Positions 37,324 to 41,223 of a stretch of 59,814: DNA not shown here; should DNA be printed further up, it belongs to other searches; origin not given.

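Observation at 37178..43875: Orphan 2134-aa giant membrane-hairpin protein translationally coupled to a PAP2_C-like mini-enzyme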

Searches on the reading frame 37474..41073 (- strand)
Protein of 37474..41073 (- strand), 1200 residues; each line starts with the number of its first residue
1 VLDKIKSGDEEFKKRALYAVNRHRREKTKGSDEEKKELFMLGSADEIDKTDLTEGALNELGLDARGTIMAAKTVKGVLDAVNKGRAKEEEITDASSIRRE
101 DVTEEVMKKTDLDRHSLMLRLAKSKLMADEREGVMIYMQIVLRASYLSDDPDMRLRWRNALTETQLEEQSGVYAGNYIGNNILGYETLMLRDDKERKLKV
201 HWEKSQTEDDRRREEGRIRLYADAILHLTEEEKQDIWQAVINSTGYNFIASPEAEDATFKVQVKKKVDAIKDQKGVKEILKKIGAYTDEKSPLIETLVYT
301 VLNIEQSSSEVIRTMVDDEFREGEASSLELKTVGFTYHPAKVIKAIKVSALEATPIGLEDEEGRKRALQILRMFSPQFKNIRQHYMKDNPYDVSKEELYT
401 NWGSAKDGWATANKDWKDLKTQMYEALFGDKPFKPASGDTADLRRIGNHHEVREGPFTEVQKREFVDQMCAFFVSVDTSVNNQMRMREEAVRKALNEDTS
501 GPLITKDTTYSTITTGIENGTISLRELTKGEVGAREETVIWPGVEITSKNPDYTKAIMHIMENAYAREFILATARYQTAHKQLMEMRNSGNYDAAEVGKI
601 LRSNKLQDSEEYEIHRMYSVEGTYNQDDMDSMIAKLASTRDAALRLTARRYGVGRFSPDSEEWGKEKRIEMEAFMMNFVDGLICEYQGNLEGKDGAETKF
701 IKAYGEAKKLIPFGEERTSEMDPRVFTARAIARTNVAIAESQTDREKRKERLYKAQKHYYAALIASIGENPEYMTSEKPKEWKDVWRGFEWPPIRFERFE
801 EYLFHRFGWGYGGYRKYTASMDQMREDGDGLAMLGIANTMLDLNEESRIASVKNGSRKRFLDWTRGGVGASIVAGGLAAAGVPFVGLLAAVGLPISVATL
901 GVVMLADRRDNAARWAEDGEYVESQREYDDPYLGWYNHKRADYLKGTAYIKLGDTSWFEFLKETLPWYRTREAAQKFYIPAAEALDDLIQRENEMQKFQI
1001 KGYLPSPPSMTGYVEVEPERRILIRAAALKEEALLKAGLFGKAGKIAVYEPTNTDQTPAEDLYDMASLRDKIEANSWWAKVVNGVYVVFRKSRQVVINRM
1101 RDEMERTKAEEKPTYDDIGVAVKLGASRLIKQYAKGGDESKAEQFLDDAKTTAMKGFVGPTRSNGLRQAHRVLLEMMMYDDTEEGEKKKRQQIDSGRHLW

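Call 50: search_protein_representatives(protein=window:37474-41073:-)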
Query: 1200 residues. Proteins with E-value up to 0.001 (for the whole library): 6; up to 1e-10: 2; up to 1e-30: 2. The best 6 are listed.
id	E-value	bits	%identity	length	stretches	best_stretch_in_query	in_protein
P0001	0.0e+00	2714.2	97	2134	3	1-1200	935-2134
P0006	4.3e-33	130.7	30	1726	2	536-1088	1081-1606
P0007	2.1e-09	52.2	27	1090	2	540-964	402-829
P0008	5.6e-08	47.5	26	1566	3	832-1118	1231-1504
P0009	4.1e-07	44.6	27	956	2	552-797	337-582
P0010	8.4e-07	43.6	32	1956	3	615-932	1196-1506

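Call 52: find_encoding_contigs(protein=P0010, flank=6000, max_places=4)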
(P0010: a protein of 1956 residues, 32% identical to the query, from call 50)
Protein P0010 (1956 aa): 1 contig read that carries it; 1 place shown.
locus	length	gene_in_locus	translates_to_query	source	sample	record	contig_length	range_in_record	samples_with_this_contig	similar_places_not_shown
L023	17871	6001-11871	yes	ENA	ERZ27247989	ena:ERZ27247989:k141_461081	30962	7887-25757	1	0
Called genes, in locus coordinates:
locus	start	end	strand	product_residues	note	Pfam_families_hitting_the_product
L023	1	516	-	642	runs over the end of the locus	PF25293:Beta-prop_EMC1_N (faint), PF07705:CARDB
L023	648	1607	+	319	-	-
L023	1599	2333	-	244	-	PF01884:PcrB, PF01207:Dus (weak), PF00977:His_biosynth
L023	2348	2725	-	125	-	PF01850:PIN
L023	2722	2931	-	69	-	-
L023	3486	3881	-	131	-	-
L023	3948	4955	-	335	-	PF00465:Fe-ADH, PF13685:Fe-ADH_2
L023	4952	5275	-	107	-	PF04242:DUF424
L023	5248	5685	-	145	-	PF01873:eIF-5_eIF-2B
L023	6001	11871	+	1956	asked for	-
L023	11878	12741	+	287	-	-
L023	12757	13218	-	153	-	PF00808:CBFD_NFYB_HMF (weak)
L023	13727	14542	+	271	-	-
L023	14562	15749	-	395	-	PF00520:Ion_trans, PF25539:Bestrophin_2 (faint)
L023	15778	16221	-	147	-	PF13453:Zn_ribbon_TFIIB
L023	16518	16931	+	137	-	PF00571:CBS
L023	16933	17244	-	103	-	-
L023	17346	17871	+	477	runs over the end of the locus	-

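Call 53: find_encoding_contigs(protein=P0008, flank=6000, max_places=4)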
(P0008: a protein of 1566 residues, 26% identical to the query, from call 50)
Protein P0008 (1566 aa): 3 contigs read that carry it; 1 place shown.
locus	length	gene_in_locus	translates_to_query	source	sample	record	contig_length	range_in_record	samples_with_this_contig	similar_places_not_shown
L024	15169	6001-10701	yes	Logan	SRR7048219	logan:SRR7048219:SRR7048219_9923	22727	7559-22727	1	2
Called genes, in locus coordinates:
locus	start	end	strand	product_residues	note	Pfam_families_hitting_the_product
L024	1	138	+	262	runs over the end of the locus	PF00575:S1, PF07541:EIF_2_alpha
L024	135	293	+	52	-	PF04135:Nop10p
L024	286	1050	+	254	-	PF09754:PAC2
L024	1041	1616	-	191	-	PF02525:Flavodoxin_2 (weak), PF03358:FMN_red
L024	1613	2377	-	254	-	PF01113:DapB_N, PF02629:CoA_binding (weak), PF05173:DapB_C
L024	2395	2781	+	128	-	PF00731:AIRC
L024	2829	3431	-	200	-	PF00117:GATase, PF01174:SNO (faint)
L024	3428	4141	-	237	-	PF01884:PcrB, PF01207:Dus (weak), PF00977:His_biosynth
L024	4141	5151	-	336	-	PF00465:Fe-ADH, PF13685:Fe-ADH_2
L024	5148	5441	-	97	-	PF04242:DUF424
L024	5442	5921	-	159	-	PF01873:eIF-5_eIF-2B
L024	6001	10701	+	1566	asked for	-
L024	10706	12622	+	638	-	-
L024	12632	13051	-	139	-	-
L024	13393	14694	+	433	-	PF02899:Phage_int_SAM_1 (weak), PF00589:Phage_integrase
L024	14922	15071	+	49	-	-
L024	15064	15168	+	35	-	?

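Call 54: find_encoding_contigs(protein=P0009, flank=6000, max_places=4)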
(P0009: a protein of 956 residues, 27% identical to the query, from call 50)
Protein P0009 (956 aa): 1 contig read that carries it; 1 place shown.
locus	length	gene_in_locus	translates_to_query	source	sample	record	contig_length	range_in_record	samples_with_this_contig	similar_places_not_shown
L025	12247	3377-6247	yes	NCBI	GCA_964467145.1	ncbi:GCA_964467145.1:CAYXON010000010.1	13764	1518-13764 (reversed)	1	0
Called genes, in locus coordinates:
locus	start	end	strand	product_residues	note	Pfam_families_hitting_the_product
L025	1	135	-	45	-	?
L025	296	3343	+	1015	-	-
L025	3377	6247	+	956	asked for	-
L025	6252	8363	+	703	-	PF13525:YfiO (faint)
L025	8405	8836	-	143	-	-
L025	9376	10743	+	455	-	PF02310:B12-binding, PF04055:Radical_SAM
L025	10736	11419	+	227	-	PF00535:Glycos_transf_2, PF10111:Glyco_tranf_2_2, PF13641:Glyco_tranf_2_3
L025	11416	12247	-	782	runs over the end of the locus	?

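Call 55: find_encoding_contigs(protein=P0007, flank=6000, max_places=4)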
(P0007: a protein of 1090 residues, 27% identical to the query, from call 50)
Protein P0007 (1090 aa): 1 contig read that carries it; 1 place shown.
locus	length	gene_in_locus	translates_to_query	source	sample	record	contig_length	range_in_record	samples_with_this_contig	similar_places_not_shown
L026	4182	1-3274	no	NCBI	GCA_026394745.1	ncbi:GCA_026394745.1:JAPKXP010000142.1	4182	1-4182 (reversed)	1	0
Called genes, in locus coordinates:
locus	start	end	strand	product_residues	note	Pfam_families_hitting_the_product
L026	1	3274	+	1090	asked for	?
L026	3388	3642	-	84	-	-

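Call 57: predict_structure(protein=window:37474-40875:-)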
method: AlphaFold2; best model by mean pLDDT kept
length: 1134 residues; sequences in the alignment: 1
mean_pLDDT: 35.5   pTM: 0.25
mean pLDDT of the five models: 35.5, 31.2, 30.0, 25.2, 24.6
residues with pLDDT >= 90: 0; 70-90: 0; 50-70: 19; < 50: 1115
segments of 3 or more residues with pLDDT < 50: 1-207, 213-222, 224-515, 520-522, 526-529, 534-653, 655-684, 686-1074, 1076-1078, 1080-1111, 1113-1117, 1122-1134
pLDDT, mean of each block of 10 residues (from residue 1): 37 44 41 40 41 42 41 40 38 40 38 37 34 39 44 41 42 34 26 30 44 45 43 37 32 31 26 29 32 38 34 32 32 33 36 38 32 28 29 33 30 31 33 28 37 37 38 37 38 36 41 49 47 48 37 29 30 32 30 35 36 35 41 39 34 40 44 43 46 41 40 38 34 32 27 33 36 30 29 35 37 36 34 32 32 32 33 32 30 34 33 32 32 26 24 23 26 25 24 28 27 26 27 34 35 38 43 47 45 40 44 46 43 31
secondary structure, 60 per line:
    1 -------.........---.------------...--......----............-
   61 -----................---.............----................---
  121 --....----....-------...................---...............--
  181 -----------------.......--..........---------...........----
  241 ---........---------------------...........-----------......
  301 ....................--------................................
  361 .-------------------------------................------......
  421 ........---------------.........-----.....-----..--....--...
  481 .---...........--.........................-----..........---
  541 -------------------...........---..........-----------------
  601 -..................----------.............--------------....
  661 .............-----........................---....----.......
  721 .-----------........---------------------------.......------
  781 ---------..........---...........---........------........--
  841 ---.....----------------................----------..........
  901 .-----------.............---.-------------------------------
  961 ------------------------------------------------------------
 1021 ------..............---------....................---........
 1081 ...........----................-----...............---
elements in order (helices of 4 or more, strands of 3 or more residues): H8-16 H38-43 H48-59 H66-81 H85-97 H102-117 E123-126 E131-134 H142-160 H164-178 H198-204 H207-216 H226-236 H244-251 H273-283 H295-320 H329-361 H393-408 H415-428 H444-452 H458-462 E472-475 E478-481 H485-495 H498-522 H528-537 H560-570 H574-583 H602-619 H630-642 H657-673 H679-702 H706-709 H714-721 H733-740 E768-770 H771-774 H790-799 H803-813 H817-824 H831-838 H844-848 H865-880 H891-901 H913-925 H1027-1040 H1050-1069 H1073-1091 H1096-1111 H1117-1131

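Call 64: search_protein_families(library=phrogs, proteins=[P0006, P0010, L023:11878-12741:+, L024:10706-12622:+], max_evalue=0.01)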
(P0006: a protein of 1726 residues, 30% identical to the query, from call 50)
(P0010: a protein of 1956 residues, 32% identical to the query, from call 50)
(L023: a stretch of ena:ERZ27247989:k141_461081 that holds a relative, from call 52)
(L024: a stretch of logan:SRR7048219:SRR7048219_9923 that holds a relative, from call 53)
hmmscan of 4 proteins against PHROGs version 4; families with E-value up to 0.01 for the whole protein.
P0006 (1726 aa): 0 families

P0010 (1956 aa): 0 families

L023:11878-12741:+ (287 aa): 0 families

L024:10706-12622:+ (638 aa): 0 families

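Call 65: search_protein_families(library=padloc, proteins=[P0006, P0010, L023:11878-12741:+, L024:10706-12622:+], max_evalue=0.01)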
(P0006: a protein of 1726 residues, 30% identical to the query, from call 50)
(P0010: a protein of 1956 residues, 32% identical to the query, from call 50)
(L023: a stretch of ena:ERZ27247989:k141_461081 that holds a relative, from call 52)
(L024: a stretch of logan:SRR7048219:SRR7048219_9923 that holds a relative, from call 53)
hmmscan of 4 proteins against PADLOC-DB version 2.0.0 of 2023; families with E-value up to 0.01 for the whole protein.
P0006 (1726 aa): 0 families

P0010 (1956 aa): 0 families

L023:11878-12741:+ (287 aa): 0 families

L024:10706-12622:+ (638 aa): 0 families

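Call 74: predict_structure(alignment_id=A3)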
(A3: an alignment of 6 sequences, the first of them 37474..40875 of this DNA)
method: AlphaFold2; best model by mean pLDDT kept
length: 1134 residues; sequences in the alignment: 6
mean_pLDDT: 49.1   pTM: 0.32
mean pLDDT of the five models: 49.1, 48.8, 47.7, 44.9, 43.1
residues with pLDDT >= 90: 0; 70-90: 142; 50-70: 309; < 50: 683
segments of 3 or more residues with pLDDT < 50: 1-7, 60-71, 81-113, 178-191, 246-271, 276-437, 466-475, 589-597, 646-666, 668-673, 675-683, 692-694, 696-872, 889-905, 925-956, 979-981, 992-997, 999-1080, 1082-1104, 1130-1134
pLDDT, mean of each block of 10 residues (from residue 1): 40 61 53 62 57 52 45 51 44 40 38 53 63 59 75 76 68 53 42 55 63 75 71 65 50 39 42 48 36 36 39 39 39 43 42 40 35 38 37 42 39 33 32 45 76 78 47 50 69 58 77 85 79 78 71 67 78 73 53 50 75 67 55 60 47 42 43 43 50 47 43 35 34 33 29 30 29 30 29 35 37 35 32 31 37 37 38 51 51 40 49 65 49 31 31 48 62 52 56 47 42 34 37 42 38 39 46 45 45 42 50 52 57 42
secondary structure, 60 per line:
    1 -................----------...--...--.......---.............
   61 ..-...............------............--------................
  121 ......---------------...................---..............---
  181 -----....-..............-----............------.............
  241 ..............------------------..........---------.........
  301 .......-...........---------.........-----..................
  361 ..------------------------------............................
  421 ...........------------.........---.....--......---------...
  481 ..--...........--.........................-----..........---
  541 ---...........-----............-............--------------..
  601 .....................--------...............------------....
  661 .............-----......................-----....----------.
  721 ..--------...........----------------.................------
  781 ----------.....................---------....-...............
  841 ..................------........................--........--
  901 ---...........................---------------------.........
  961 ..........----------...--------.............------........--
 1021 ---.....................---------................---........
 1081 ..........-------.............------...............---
elements in order (helices of 4 or more, strands of 3 or more residues): H2-17 H38-44 H48-62 H64-78 H85-96 H105-126 H142-160 H164-177 H186-189 H191-204 H210-221 H228-254 H273-282 H292-307 H309-319 H329-337 H343-362 H393-431 H444-452 E456-460 H463-468 E478-482 H485-495 H498-522 H528-537 H544-554 H560-571 H573-584 H599-621 H630-644 H657-673 H679-700 H706-709 H731-741 H758-774 H791-811 H821-824 H826-858 H865-888 H891-898 H904-930 H952-970 H992-1004 H1011-1018 H1024-1044 H1054-1069 H1073-1090 H1098-1110 H1117-1131

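Call 77: fold_search(model_id=the predicted structure, library=pdb)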
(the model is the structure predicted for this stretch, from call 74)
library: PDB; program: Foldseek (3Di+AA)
matches with E <= 10: 152; with E <= 0.001: 0
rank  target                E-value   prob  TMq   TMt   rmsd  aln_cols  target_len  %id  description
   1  7qdz_B                1.3e-01  0.15  0.09  0.09  42.0      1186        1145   11  80S-bound human SKI complex in the closed state (released 2022-02-09)
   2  7tyr_A                1.4e-01  0.13  0.09  0.04  41.6      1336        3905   10  Cryo-EM structure of the basal state of the Artemis:DNA-PKcs complex (see COMPND 13/14) (released 2022-07-20)
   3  9sob_R                2.0e-01  0.14  0.10  0.08  45.0      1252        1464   11  Structural Model of the Nuclear Pore Complex in Arabidopsis thaliana (released 2025-11-05)
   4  4y6c                  3.5e-01  0.51  0.06  0.22  20.4       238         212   13  Q17M crystal structure of Podosopora anserina putative kinesin light chain nearly identical TPR-like repeats (released 2015-10-07)
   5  6bcx_A                3.5e-01  0.07  0.08  0.05  42.7      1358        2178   11  mTORC1 structure refined to 3.0 angstroms (released 2017-12-20)
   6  9g8o_B                4.2e-01  0.16  0.10  0.12  23.7       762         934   13  human 40S ribosome bound by a SKI238-exosome complex (released 2024-10-16)
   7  8jaq_K                4.9e-01  0.12  0.07  0.12  26.6       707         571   11  Structure of CRL2APPBP2 bound with RxxGP degron (tetramer) (released 2023-10-18)
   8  4y6w                  6.5e-01  0.35  0.06  0.22  20.4       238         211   13  Crystal structure of Podosopora anserina putative kinesin light chain nearly identical TPR-like repeats (released 2015-10-07)
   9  8u7d_A                6.5e-01  0.06  0.06  0.07  29.0       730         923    9  R399A mutant of sea urchin SLC9C1 at pH 6 in Na+ - Relaxed state (released 2025-03-26)
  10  9mg8_B                7.0e-01  0.21  0.08  0.18  20.7       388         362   12  Crystal Structure of b-iTHR-110 (released 2025-12-17)
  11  3nbz_A                7.0e-01  0.06  0.08  0.08  34.7      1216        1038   11  Crystal structure of the HIV-1 Rev NES-CRM1-RanGTP nuclear export complex (crystal I) (released 2010-10-27)
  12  7zbz_D                7.0e-01  0.05  0.07  0.07  41.3      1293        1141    9  CAND1 delhairpin-SCF-SKP2 CAND1 partly engaged SCF partly rocked (released 2023-04-19)
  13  9ce3_B                9.3e-01  0.05  0.08  0.07  49.5      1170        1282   11  Structure of the TSC:WIPI3 lysosomal recruitment complex (released 2024-12-04)
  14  9y6s_6y               9.6e-01  0.11  0.06  0.12  24.3       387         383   15  96-nm repeat of the Leishmania tarentolae doublet microtubule (released 2025-12-17)
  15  7ni4_A                9.6e-01  0.06  0.09  0.07  40.1      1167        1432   11  Human ATM kinase domain with bound M4076 inhibitor (released 2021-09-01)
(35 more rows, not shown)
